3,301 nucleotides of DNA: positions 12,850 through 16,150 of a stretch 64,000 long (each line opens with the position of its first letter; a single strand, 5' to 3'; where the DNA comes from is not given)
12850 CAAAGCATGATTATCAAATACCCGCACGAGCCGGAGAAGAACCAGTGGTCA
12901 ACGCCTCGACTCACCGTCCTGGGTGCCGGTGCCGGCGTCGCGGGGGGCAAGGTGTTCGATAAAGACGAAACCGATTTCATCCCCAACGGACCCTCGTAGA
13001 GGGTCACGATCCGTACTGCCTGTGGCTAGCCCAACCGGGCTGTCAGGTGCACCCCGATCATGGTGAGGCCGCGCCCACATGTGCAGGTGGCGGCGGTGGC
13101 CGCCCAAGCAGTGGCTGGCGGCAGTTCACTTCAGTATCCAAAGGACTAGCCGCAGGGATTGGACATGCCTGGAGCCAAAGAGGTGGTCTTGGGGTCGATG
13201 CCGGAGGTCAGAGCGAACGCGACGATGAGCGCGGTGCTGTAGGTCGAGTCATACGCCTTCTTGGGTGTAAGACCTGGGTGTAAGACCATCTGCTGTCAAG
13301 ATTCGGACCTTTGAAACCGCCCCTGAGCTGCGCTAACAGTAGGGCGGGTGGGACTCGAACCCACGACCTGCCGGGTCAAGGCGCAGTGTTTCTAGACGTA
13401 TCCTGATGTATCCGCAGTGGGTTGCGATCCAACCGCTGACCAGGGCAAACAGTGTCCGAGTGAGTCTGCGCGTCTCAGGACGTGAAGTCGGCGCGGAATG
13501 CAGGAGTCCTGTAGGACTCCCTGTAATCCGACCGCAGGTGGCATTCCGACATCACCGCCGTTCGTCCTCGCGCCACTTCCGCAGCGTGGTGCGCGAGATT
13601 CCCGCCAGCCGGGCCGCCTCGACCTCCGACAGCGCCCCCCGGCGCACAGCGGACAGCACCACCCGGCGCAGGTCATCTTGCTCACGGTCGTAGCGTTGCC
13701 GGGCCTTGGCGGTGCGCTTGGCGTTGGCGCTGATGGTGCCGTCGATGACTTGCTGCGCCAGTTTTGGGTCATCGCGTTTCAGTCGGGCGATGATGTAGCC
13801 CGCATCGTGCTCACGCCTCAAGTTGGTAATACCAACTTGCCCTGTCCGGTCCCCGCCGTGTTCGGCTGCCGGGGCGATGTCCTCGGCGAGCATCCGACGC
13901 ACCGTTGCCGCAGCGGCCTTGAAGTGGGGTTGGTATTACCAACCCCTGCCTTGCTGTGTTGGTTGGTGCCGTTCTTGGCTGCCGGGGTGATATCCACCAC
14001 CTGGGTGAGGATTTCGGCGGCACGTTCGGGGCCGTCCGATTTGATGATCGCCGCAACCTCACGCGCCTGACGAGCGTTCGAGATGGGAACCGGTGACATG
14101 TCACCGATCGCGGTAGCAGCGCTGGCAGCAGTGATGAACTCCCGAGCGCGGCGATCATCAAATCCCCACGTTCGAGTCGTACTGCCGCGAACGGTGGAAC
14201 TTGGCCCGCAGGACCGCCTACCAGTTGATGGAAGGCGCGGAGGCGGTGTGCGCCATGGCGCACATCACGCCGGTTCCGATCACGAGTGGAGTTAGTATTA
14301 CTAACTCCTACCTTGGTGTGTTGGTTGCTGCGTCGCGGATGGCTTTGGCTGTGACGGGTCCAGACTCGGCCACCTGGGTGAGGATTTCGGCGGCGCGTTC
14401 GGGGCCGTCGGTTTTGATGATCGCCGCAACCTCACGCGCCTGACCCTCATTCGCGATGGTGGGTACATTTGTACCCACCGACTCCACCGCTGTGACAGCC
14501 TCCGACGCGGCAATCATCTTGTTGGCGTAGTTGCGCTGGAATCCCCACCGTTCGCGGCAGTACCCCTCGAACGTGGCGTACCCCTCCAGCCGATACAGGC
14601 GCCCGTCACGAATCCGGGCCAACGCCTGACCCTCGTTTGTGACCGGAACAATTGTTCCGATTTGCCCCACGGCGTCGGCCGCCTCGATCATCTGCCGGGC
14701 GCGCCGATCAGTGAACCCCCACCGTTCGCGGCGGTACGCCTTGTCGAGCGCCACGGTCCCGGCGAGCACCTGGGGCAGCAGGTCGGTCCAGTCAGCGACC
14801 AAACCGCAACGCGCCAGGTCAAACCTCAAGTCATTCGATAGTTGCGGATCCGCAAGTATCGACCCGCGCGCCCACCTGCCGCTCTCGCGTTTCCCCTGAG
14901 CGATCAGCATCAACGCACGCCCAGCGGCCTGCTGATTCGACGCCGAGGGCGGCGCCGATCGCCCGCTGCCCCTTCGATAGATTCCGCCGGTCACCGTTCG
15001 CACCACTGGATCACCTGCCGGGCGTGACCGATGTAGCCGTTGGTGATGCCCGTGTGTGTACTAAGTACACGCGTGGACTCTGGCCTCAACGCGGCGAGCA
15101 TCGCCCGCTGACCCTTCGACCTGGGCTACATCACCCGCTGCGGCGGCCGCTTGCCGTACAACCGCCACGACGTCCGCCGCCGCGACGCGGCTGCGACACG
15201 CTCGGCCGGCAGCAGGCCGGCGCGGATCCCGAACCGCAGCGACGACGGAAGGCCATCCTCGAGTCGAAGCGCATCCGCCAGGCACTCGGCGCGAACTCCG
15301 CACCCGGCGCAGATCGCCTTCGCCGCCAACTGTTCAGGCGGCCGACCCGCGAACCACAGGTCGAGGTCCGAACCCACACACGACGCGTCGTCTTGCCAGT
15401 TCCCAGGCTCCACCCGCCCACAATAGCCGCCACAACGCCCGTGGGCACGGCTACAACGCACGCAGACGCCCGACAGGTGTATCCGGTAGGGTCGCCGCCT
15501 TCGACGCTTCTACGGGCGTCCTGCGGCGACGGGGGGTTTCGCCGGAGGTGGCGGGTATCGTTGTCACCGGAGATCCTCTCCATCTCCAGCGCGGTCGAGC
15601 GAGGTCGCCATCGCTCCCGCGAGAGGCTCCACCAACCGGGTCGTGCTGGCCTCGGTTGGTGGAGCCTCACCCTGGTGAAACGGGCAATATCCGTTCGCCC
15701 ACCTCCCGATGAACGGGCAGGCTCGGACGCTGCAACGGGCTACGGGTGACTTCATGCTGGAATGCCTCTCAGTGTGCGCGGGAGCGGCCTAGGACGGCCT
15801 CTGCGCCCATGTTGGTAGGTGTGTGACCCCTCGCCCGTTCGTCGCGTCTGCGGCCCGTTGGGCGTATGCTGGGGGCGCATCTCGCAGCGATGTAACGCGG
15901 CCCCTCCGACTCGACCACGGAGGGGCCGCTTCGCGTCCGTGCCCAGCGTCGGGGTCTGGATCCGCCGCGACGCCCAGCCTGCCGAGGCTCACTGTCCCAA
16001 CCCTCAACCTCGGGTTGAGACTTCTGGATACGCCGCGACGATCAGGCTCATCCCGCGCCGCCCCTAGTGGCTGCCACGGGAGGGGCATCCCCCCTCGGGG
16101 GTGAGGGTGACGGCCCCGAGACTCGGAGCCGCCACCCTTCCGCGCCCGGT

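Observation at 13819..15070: Eight perfect palindromes spaced 100-215 bp apart that stay palindromic while their sequences differ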

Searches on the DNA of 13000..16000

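Call 93: search_rna_families(source=window, start=13000, end=16000, threshold=evalue, max_evalue=1)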
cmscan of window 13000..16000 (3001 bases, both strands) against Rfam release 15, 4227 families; matches with E-value up to 1: 6.
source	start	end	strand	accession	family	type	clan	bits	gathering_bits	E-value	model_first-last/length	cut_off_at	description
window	15620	15670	-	RF04014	mir-8338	Gene; miRNA;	-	27.3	80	0.0083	1-61/61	no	mir-8338 microRNA precursor family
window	15615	15675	-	RF03732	mir-2057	Gene; miRNA;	-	26.5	100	0.024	1-72/72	no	mir-2057 microRNA precursor family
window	15621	15671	+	RF04014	mir-8338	Gene; miRNA;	-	23.3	80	0.11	1-61/61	no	mir-8338 microRNA precursor family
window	14039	14168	-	RF02570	BM-sr0117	Gene; sRNA;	-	20.8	112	0.27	1-83/83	no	Brucella melitensis small RNA 0117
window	13615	13655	-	RF02136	HTT-AS1_3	Gene; lncRNA;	-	20.2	70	0.76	1-60/60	no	HTT antisense RNA 1 conserved region 3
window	13348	13365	-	RF00023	tmRNA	Gene;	CL00001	14.8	47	0.0033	346-363/374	no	transfer-messenger RNA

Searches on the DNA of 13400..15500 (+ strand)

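Call 12: search_dna_similar(query=window:13400-15500:+, collection=phages, mode=distant)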
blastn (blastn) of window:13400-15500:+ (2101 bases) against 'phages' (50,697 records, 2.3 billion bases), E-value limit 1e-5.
No match.

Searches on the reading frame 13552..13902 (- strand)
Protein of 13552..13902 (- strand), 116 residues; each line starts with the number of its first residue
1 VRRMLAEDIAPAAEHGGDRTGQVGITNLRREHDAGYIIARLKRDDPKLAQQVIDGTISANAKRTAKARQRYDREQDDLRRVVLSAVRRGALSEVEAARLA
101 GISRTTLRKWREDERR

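Call 11: search_protein_families(library=pfam, proteins=[window:13552-13902:-], max_evalue=0.01)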
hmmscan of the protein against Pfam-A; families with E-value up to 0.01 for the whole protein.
window:13552-13902:- (116 aa): 7 families
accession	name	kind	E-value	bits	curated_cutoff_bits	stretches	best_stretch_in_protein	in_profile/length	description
PF13518.12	HTH_28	-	0.00029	21.3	25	1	79-114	2-36/52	Helix-turn-helix domain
PF13551.12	HTH_29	-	0.0018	18.8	28.1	1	79-113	1-35/64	Winged helix-turn helix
PF05225.22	HTH_psq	-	0.0019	18.3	20.4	1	83-109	9-35/45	helix-turn-helix, Psq domain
PF00376.29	MerR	-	0.0036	17.5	28.2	1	95-111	4-20/38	MerR family regulatory protein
PF12840.13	HTH_20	-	0.004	17.5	27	0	76-108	3-36/51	Helix-turn-helix domain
PF12728.13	HTH_17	-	0.0056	17.4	27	0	94-113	5-24/51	Helix-turn-helix domain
PF20432.4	Xre-like-HTH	-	0.0068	17.1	25.8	0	80-114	13-46/63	Antitoxin Xre-like helix-turn-helix domain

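Call 13: search_protein_families(library=phrogs, proteins=[window:13552-13902:-], max_evalue=0.01)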
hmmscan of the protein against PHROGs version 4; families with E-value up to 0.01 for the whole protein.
window:13552-13902:- (116 aa): 4 families
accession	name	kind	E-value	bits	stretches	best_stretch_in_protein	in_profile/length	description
phrog_2311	-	DNA, RNA and nucleotide metabolism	1.9e-05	26.1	1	56-115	78-136/139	HTH DNA binding protein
phrog_4102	-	head and packaging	0.00065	20.9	1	85-112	25-52/166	terminase small subunit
phrog_7061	-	DNA, RNA and nucleotide metabolism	0.0067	17.9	0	60-110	15-64/70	HTH DNA binding protein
phrog_4494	-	unknown function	0.0098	17.4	0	76-112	5-40/109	-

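Call 51: find_homologous_proteins(query=window:13552-13902:-, max_evalue=0.001)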
Query window:13552-13902:- (116 aa): 2 proteins with E <= 0.001 among 66 candidates.
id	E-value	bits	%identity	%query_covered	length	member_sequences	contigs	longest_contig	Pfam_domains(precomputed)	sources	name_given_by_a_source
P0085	5.5e-60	218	96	97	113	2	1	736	-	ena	-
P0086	2.5e-12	65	54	71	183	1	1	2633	-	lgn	-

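Call 80: find_encoding_contigs(protein=P0086, flank=3000, max_places=2)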
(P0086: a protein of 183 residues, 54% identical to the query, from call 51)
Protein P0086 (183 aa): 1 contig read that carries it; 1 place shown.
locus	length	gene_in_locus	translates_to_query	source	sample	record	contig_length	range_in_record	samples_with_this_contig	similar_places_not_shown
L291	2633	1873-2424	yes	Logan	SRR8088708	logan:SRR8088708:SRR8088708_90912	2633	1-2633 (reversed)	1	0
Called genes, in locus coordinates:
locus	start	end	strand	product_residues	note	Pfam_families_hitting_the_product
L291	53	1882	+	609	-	PF01844:HNH, PF00270:DEAD, PF04851:ResIII, PF13604:AAA_30 (faint), PF00271:Helicase_C (weak)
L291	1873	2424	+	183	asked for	-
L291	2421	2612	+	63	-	-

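Call 81: find_encoding_contigs(protein=P0085, flank=3000, max_places=2)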
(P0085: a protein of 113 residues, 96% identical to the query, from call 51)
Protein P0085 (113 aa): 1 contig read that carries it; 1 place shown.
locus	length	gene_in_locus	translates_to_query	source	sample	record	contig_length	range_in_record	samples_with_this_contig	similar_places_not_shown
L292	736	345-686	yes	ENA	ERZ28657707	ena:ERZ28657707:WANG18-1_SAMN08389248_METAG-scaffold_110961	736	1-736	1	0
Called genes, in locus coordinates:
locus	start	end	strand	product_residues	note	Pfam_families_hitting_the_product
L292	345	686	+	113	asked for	-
